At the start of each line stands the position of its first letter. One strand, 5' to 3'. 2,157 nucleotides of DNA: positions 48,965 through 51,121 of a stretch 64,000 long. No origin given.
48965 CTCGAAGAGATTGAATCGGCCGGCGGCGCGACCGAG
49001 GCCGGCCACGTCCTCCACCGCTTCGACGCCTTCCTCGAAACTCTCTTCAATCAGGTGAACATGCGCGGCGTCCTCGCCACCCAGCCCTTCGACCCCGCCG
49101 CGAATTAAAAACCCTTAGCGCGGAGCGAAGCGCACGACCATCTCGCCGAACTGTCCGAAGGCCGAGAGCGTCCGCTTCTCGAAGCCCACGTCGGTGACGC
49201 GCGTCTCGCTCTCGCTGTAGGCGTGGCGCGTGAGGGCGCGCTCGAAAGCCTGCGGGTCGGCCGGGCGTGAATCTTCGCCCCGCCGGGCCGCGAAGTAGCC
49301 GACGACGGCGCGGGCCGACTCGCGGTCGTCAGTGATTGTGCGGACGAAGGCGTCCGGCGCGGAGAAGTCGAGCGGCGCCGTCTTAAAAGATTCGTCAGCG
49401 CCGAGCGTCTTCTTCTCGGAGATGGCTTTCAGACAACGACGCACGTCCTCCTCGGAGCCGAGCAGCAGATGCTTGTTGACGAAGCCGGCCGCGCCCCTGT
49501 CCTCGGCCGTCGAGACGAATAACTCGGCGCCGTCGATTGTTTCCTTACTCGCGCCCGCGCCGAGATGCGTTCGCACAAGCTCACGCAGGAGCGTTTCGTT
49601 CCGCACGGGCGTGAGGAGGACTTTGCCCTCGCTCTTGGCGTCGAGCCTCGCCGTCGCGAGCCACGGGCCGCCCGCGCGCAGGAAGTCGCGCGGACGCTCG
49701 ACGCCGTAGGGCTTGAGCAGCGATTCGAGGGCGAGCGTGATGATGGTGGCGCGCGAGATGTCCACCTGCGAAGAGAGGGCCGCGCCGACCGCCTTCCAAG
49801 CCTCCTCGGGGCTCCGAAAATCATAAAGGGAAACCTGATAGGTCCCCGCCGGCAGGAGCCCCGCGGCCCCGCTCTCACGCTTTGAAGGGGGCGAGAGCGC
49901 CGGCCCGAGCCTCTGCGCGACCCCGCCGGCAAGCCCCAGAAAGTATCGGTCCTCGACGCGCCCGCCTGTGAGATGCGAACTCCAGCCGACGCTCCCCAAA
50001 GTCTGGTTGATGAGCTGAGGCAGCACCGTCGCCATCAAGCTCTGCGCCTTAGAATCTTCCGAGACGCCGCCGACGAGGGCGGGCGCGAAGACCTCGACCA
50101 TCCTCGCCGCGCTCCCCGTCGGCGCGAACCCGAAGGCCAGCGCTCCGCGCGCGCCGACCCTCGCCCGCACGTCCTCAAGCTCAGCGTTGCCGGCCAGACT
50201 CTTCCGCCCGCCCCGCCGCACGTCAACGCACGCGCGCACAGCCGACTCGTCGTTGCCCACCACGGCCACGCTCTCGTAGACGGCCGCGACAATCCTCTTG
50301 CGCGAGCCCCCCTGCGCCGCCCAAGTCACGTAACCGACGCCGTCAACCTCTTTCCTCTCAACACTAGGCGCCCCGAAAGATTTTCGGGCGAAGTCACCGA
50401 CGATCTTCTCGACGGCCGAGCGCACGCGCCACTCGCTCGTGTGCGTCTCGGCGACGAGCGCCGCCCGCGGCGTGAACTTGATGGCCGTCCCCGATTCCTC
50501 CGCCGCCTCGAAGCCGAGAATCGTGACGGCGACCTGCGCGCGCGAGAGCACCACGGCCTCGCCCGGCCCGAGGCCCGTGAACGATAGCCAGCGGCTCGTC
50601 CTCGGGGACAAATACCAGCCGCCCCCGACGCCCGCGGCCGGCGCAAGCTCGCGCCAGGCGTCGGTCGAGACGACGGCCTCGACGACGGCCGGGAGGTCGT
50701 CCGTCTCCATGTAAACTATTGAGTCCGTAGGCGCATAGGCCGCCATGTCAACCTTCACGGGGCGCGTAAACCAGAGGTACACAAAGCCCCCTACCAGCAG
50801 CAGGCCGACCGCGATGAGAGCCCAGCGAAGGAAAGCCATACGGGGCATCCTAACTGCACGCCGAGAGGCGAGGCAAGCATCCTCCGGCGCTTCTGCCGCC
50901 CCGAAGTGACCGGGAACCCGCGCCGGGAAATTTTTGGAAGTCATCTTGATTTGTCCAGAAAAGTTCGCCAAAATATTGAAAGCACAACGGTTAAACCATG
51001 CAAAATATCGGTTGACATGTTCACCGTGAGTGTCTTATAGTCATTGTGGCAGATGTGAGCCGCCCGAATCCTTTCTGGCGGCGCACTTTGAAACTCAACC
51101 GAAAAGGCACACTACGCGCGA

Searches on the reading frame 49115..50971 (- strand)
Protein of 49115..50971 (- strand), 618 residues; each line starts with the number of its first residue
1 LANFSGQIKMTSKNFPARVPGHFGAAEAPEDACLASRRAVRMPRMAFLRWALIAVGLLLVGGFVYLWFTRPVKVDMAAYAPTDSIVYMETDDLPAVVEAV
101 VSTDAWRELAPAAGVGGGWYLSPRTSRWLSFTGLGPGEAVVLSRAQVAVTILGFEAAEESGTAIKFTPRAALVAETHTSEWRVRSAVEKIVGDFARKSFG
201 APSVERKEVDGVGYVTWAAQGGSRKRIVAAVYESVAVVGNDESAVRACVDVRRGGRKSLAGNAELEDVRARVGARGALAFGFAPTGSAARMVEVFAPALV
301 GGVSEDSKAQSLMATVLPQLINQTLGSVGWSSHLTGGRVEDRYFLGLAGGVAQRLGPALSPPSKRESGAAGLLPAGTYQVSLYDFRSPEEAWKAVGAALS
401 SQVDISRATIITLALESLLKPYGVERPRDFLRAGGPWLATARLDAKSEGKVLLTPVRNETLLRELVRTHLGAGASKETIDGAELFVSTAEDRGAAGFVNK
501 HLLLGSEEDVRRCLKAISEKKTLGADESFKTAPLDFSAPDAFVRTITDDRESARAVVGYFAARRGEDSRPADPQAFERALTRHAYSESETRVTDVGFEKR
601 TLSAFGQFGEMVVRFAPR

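Call 5: search_protein_families(library=pfam, proteins=[window:49115-50971:-])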
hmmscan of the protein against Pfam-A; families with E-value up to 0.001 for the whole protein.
window:49115-50971:- (618 aa): 0 families

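Call 36: search_protein_families(library=ncbifam, proteins=[window:49115-50971:-], max_evalue=0.1)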
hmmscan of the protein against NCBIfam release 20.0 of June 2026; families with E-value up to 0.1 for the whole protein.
window:49115-50971:- (618 aa): 2 families
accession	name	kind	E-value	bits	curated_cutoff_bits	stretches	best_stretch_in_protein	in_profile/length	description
NF040876.1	RHE_PE00001_fam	equivalog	0.061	12.5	250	1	86-111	202-227/371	RHE_PE00001 family protein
TIGR02741.1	TraQ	equivalog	0.083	13.1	111.6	0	36-69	29-64/93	type-F conjugative transfer system pilin chaperone TraQ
